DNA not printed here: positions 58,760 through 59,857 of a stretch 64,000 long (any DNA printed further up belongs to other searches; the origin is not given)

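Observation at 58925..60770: GC-rich three-gene operon: degenerate PRTase-like protein + OMP-decarboxylase-superfamily protein + small Cys protein, directly upstream of the rRNA operon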

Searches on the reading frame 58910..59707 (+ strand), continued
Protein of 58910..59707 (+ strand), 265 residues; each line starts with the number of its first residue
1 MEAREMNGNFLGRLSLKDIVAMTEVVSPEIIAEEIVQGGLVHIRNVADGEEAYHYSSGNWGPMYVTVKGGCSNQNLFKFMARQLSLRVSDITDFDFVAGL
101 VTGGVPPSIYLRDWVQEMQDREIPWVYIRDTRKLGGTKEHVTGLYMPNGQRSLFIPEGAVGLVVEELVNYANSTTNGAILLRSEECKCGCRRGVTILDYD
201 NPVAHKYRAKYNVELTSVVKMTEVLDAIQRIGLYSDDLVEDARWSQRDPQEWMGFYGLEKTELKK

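Call 39: predict_structure(alignment_id=A4)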
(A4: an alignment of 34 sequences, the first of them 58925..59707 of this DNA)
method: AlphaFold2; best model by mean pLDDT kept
length: 260 residues; sequences in the alignment: 34
mean_pLDDT: 92.2   pTM: 0.89
mean pLDDT of the five models: 92.2, 91.5, 91.5, 91.4, 91.3
residues with pLDDT >= 90: 216; 70-90: 26; 50-70: 11; < 50: 7
segments of 3 or more residues with pLDDT < 50: 129-133
pLDDT, mean of each block of 10 residues (from residue 1): 82 97 97 96 97 93 87 96 97 83 93 97 72 72 92 97 92 93 97 96 97 98 97 98 97 84
secondary structure, 60 per line:
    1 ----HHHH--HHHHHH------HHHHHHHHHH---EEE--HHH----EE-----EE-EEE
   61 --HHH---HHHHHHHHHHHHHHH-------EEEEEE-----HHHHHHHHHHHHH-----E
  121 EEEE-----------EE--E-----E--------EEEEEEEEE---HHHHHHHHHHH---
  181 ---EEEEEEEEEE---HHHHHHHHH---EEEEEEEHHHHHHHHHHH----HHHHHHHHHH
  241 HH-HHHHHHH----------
elements in order: H5-8 H11-16 H23-32 E36-38 E58-60 H69-83 E91-96 H102-114 E120-124 E155-163 H167-177 E184-193 H197-205 E209-215 H216-226 H231-242 H244-250

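Call 43: fold_search(model_id=the predicted structure, library=pdb)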
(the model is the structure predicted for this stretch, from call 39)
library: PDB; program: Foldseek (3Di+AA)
matches with E <= 10: 1167; with E <= 0.001: 182
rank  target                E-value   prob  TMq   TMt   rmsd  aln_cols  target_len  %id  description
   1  4ohc_D                2.2e-15  1.00  0.66  0.75   4.1       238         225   18  Crystal structure of orotate phosphoribosyltransferase (OPRTase) from Burkholderia cenocepacia (released 2014-02-05)
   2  4ohc_B                3.4e-15  1.00  0.67  0.77   3.7       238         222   18  Crystal structure of orotate phosphoribosyltransferase (OPRTase) from Burkholderia cenocepacia (released 2014-02-05)
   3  4ohc_C                3.3e-14  1.00  0.66  0.77   3.5       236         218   18  Crystal structure of orotate phosphoribosyltransferase (OPRTase) from Burkholderia cenocepacia (released 2014-02-05)
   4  4ohc_A                6.6e-14  1.00  0.67  0.77   3.7       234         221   18  Crystal structure of orotate phosphoribosyltransferase (OPRTase) from Burkholderia cenocepacia (released 2014-02-05)
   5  9e5g_A                8.3e-14  1.00  0.65  0.76   4.1       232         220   19  Cryo-EM structure of Burkholderia cenocepacia orotate phosphoribosyltransferase (released 2025-02-19)
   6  2aee_B                3.8e-13  1.00  0.68  0.85   3.0       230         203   15  Crystal structure of Orotate phosphoribosyltransferase from Streptococcus pyogenes (released 2005-09-06)
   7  4rv4_B                4.7e-13  1.00  0.64  0.77   3.8       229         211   18  2.65 Angstrom Resolution Crystal Structure of an orotate phosphoribosyltransferase from Bacillus anthracis str. 'Ames  (released 2014-12-17)
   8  2aee_A                1.1e-12  1.00  0.65  0.80   3.9       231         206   16  Crystal structure of Orotate phosphoribosyltransferase from Streptococcus pyogenes (released 2005-09-06)
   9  9e5g_B                1.1e-12  1.00  0.65  0.76   5.1       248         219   18  Cryo-EM structure of Burkholderia cenocepacia orotate phosphoribosyltransferase (released 2025-02-19)
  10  3dez_A                1.2e-12  1.00  0.66  0.81   3.2       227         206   15  Crystal structure of Orotate phosphoribosyltransferase from Streptococcus mutans (released 2009-06-16)
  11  9e5g_D                2.0e-12  1.00  0.67  0.78   3.5       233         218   19  Cryo-EM structure of Burkholderia cenocepacia orotate phosphoribosyltransferase (released 2025-02-19)
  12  4rv4_C                3.1e-12  1.00  0.64  0.80   3.2       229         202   17  2.65 Angstrom Resolution Crystal Structure of an orotate phosphoribosyltransferase from Bacillus anthracis str. 'Ames  (released 2014-12-17)
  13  4rv4_A                4.6e-12  1.00  0.64  0.80   3.4       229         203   17  2.65 Angstrom Resolution Crystal Structure of an orotate phosphoribosyltransferase from Bacillus anthracis str. 'Ames  (released 2014-12-17)
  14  3m3h                  1.4e-11  1.00  0.63  0.79   3.6       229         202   17  1.75 Angstrom resolution crystal structure of an orotate phosphoribosyltransferase from Bacillus anthracis str. 'Ames An (released 2010-04-14)
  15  3dez_B                3.3e-11  1.00  0.64  0.83   3.0       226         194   14  Crystal structure of Orotate phosphoribosyltransferase from Streptococcus mutans (released 2009-06-16)
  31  2p1z_B                5.1e-08  1.00  0.48  0.70   4.7       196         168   17  Crystal structure of phosphoribosyltransferase from Corynebacterium diphtheriae (released 2007-04-03)
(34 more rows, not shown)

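Call 47: search_protein_families(library=pfam, proteins=[L023:571-1143:+, L016:9632-10360:+, L003:9567-11174:-], max_evalue=0.1)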
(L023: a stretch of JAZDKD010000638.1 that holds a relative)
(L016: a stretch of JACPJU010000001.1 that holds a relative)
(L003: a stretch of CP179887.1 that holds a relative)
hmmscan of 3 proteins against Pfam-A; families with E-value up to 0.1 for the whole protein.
L023:571-1143:+ (190 aa): 0 families

L016:9632-10360:+ (242 aa): 1 family
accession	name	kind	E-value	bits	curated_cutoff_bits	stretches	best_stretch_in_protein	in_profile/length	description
PF00215.30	OMPdecase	-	2.5e-07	31.2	27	1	10-224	3-205/221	Orotidine 5'-phosphate decarboxylase / HUMPS family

L003:9567-11174:- (535 aa): 9 families
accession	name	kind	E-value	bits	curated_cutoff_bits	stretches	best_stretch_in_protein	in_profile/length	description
PF01180.27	DHO_dh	-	2.6e-47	161.8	27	1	7-267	5-276/291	Dihydroorotate dehydrogenase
PF01207.24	Dus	-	5e-05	23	20.4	1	93-252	49-203/311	Dihydrouridine synthase (Dus)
PF03060.21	NMO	-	0.00056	19.8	28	1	209-276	167-236/331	Nitronate monooxygenase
PF00977.27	His_biosynth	-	0.0012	18.8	23.6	1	223-275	63-114/228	Histidine biosynthesis protein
PF00478.31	IMPDH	-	0.0056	16.2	25.6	1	227-270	201-244/345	IMP dehydrogenase / GMP reductase domain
PF10418.14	DHODB_Fe-S_bind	-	0.0071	16.5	23.9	1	506-527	5-32/41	Iron-sulfur cluster binding domain of dihydroorotate dehydrogenase B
PF00175.26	NAD_binding_1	-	0.0073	17.4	22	1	396-484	1-107/109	Oxidoreductase NAD-binding domain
PF02581.23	TMP-TENI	-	0.044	13.6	27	1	220-264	136-179/180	Thiamine monophosphate synthase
PF00970.30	FAD_binding_6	-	0.069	13.9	21.1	0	311-386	7-96/99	Oxidoreductase FAD-binding domain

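Call 57: search_protein_families(library=ncbifam, proteins=[L016:9632-10360:+], max_evalue=0.01)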
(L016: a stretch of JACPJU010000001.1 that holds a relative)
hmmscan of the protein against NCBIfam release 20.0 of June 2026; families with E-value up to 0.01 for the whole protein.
L016:9632-10360:+ (242 aa): 2 families
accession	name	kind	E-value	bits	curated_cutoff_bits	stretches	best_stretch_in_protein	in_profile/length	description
NF001273.0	PRK00230.1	equivalog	3.6e-12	46.1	193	1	8-224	5-209/233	orotidine-5'-phosphate decarboxylase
TIGR01740.1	pyrF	equivalog_domain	3.1e-07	30.3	92.3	1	47-223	26-198/216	orotidine-5'-phosphate decarboxylase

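Call 64: search_solved_structures(query=A6, max_evalue=1)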
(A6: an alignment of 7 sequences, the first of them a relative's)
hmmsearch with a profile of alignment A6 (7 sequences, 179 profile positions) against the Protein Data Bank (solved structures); distinct sequences matched with E-value up to 1: 11.
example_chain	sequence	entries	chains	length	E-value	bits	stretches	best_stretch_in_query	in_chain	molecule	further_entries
3nr1_A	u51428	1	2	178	4.4e-11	46.1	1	22-160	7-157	HD domain-containing protein 3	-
3nqw_A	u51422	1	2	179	3.7e-10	43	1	28-166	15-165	CG11900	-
5vxa_A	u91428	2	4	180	4.8e-10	42.7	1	22-160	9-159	Guanosine-3',5'-bis(diphosphate) 3'-pyrophosphohydrolase MESH1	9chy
8acu_A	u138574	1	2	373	0.0014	21.7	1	16-148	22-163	GTP pyrophosphokinase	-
6yxa_A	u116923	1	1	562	0.0039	20.2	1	16-148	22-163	GTP pyrophosphokinase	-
7qpr_A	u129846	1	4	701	0.0055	19.7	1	32-112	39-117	ACT domain protein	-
4yf1_A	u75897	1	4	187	0.0065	19.4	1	24-139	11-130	Lmo0812 protein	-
7qps_A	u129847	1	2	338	0.0068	19.4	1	30-112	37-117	ACT domain protein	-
5xnx_A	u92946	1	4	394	0.17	14.8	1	32-104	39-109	Bifunctional (p)ppGpp synthase/hydrolase RelA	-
9s6k_B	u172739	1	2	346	0.23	14.4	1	43-104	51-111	GTP pyrophosphokinase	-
9vtg_LL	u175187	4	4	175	0.94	12.4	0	18-64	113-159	60S ribosomal protein L17-1 isoform X2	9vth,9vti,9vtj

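Call 65: search_protein_families(library=pfam, alignment_id=A6, max_evalue=5)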
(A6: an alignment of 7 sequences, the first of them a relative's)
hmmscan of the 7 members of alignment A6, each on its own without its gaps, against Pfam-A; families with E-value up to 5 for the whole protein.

A. member 1, L023:571-1143:+ (190 aa): 0 families

B. families by the number of members that match (of 7 scanned): 8 families
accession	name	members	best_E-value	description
PF25325.1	EF-hand_EFHB_C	1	0.031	EFHB C-terminal EF-hand domain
PF00290.26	Trp_syntA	1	0.065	Tryptophan synthase alpha chain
PF20151.4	DUF6533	1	0.071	Family of unknown function (DUF6533)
PF13315.11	DUF4085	1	0.098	Protein of unknown function (DUF4085)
PF13226.11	DUF4034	1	0.13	Domain of unknown function (DUF4034)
PF14560.12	Ubiquitin_2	1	0.15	Ubiquitin-like domain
PF13023.12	HD_3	1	0.15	HD domain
PF05942.16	PaREP1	1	0.22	Archaeal PaREP1/PaREP8 family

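Call 70: search_protein_families(library=pfam, proteins=[L045:7063-7824:+, L045:7793-8374:+, L045:8904-9377:+, L045:11494-12381:+, L045:12480-13274:+, L046:7058-7717:+, L046:8191-9138:+, L046:11321-12373:+, L046:12999-13523:+, L046:13526-16057:+], max_evalue=0.001)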
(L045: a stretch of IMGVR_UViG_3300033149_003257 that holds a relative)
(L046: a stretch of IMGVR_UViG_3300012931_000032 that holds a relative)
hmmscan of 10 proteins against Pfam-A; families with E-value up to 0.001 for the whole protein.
L045:7063-7824:+ (253 aa): 1 family
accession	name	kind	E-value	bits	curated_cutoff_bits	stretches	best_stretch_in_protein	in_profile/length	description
PF04909.20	Amidohydro_2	-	7.7e-18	65.7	26.4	1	95-248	107-286/289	Amidohydrolase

L045:7793-8374:+ (193 aa): 3 families
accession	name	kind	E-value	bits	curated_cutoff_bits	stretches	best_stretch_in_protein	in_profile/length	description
PF00132.30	Hexapep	-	1.3e-22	78.9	27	4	46-80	1-35/36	Bacterial transferase hexapeptide (six repeats)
PF25084.1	LbH_EIF2B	-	2e-11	44.3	54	1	21-107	20-103/105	EIF2B subunit epsilon LbH domain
PF14602.12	Hexapep_2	-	2.7e-07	30.6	27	0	25-55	4-32/34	Hexapeptide repeat of succinyl-transferase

L045:8904-9377:+ (157 aa): 0 families

L045:11494-12381:+ (295 aa): 2 families
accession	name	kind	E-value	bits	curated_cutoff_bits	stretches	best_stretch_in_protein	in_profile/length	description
PF05711.17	TylF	-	2.4e-10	40.6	23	1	106-258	90-231/264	Macrocin-O-methyltransferase (TylF)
PF13578.12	Methyltransf_24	-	0.00023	22.5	26.3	1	113-255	2-104/105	Methyltransferase domain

L045:12480-13274:+ (264 aa): 1 family
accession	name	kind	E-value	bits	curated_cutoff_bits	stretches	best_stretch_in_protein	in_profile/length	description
PF00535.33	Glycos_transf_2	-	6.9e-09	36.3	23.3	1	10-137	1-131/168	Glycosyl transferase family 2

L046:7058-7717:+ (219 aa): 1 family
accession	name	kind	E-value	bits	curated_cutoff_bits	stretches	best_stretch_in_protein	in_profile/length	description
PF00226.36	DnaJ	-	4.1e-18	65.7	27.8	1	7-65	1-63/63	DnaJ domain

L046:8191-9138:+ (315 aa): 0 families

L046:11321-12373:+ (350 aa): 0 families

L046:12999-13523:+ (174 aa): 0 families

L046:13526-16057:+ (843 aa): 2 families
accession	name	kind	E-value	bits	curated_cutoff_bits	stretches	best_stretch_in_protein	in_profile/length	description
PF00476.26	DNA_pol_A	-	3.8e-50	171.4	34.3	1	452-812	7-371/381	DNA polymerase family A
PF03167.25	UDG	-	1.8e-16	60.9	24.3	1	54-206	8-140/141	Uracil DNA glycosylase superfamily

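Call 72: search_protein_families(library=pfam, proteins=[L001:7510-7644:+], max_evalue=0.01)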
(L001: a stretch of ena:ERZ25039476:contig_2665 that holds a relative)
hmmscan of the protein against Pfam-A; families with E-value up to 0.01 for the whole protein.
L001:7510-7644:+ (44 aa): 0 families

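Call 76: search_protein_families(library=padloc, proteins=[window:58925-59707:+, L023:571-1143:+], max_evalue=0.01)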
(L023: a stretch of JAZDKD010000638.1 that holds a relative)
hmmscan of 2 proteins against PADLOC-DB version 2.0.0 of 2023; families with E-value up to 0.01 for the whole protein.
window:58925-59707:+ (260 aa): 0 families

L023:571-1143:+ (190 aa): 0 families

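Call 77: search_protein_families(library=phrogs, proteins=[window:58925-59707:+], max_evalue=0.001)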
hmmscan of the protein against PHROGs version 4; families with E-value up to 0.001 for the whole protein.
window:58925-59707:+ (260 aa): 0 families
